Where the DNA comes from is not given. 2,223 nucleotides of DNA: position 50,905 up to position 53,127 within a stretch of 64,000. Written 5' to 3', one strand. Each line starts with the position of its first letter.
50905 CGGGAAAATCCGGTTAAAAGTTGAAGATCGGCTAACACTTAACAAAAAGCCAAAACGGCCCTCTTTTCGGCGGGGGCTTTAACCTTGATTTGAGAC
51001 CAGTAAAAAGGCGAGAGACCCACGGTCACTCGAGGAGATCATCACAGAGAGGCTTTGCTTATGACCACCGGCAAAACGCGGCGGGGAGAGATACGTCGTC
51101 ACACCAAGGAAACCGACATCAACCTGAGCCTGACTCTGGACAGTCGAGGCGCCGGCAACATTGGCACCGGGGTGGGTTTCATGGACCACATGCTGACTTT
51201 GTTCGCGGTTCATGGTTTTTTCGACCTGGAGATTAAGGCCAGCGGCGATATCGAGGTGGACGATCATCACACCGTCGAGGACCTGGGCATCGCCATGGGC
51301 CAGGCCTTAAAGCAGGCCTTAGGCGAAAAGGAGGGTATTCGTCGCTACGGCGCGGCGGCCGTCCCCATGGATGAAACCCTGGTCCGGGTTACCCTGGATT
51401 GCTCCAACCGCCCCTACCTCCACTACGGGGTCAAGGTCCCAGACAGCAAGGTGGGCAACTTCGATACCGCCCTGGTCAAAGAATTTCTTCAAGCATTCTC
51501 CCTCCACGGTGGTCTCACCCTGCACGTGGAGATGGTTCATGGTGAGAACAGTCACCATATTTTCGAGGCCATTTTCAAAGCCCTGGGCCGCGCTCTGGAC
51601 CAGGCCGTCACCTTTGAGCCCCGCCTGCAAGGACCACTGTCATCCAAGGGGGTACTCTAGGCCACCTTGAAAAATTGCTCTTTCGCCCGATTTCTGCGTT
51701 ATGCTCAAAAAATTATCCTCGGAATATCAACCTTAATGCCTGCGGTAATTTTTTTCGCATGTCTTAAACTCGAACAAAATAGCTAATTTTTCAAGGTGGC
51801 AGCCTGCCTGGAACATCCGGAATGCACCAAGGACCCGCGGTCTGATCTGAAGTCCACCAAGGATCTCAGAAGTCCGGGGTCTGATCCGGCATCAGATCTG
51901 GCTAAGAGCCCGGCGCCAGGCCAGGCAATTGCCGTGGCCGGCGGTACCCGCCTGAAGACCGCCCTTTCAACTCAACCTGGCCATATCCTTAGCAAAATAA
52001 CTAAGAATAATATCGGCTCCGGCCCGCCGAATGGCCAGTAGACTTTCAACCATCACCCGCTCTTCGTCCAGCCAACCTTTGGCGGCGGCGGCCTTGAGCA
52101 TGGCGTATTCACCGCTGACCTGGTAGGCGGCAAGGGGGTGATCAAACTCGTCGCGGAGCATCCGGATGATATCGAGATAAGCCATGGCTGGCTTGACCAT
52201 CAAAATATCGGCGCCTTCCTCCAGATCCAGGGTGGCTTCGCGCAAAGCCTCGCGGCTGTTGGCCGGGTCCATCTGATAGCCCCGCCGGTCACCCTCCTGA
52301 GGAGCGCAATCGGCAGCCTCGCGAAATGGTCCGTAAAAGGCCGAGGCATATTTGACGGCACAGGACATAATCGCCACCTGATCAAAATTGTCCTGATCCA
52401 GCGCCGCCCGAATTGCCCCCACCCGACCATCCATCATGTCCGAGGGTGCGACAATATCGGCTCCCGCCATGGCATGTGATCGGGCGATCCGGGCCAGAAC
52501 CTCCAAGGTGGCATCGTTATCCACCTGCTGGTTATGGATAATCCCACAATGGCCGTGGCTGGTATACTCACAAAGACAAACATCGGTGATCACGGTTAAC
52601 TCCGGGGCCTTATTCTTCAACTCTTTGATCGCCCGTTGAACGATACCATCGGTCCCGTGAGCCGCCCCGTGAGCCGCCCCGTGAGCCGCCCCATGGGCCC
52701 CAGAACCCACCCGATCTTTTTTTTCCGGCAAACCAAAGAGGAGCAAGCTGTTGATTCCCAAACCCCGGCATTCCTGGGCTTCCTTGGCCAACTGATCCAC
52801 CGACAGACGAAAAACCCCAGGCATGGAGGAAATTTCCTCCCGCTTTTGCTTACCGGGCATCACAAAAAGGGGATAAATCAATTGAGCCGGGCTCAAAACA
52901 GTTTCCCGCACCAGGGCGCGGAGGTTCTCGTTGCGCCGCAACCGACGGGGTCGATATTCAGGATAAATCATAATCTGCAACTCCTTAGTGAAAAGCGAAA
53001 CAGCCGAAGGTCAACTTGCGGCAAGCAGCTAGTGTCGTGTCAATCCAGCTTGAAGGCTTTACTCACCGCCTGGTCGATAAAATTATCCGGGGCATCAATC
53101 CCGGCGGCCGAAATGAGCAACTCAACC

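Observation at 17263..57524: Abundant ~140-bp MITE family with 17-bp TIRs and 4-bp target duplications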

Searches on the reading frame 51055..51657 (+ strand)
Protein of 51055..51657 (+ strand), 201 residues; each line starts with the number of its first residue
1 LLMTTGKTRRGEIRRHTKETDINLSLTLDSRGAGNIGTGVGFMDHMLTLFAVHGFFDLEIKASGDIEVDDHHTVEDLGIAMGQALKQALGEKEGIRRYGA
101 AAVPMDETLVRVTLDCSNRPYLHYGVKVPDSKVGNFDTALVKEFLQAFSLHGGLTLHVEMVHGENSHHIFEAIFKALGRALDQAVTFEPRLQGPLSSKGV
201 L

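Call 86: search_protein_families(library=pfam, proteins=[window:51055-51657:+], max_evalue=0.001)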
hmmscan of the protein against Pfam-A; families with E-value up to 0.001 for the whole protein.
window:51055-51657:+ (201 aa): 1 family
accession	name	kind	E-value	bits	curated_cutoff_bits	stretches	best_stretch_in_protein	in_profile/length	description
PF00475.24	IGPD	-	7.2e-66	221.2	27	1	38-181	1-144/144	Imidazoleglycerol-phosphate dehydratase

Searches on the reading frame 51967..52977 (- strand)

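Call 86: search_protein_families(library=pfam, proteins=[window:51967-52977:-], max_evalue=0.001)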
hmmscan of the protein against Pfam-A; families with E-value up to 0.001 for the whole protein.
window:51967-52977:- (336 aa): 1 family
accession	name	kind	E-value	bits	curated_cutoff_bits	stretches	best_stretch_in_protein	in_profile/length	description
PF00490.27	ALAD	-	7.1e-148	492.4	24.6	1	8-334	2-316/317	Delta-aminolevulinic acid dehydratase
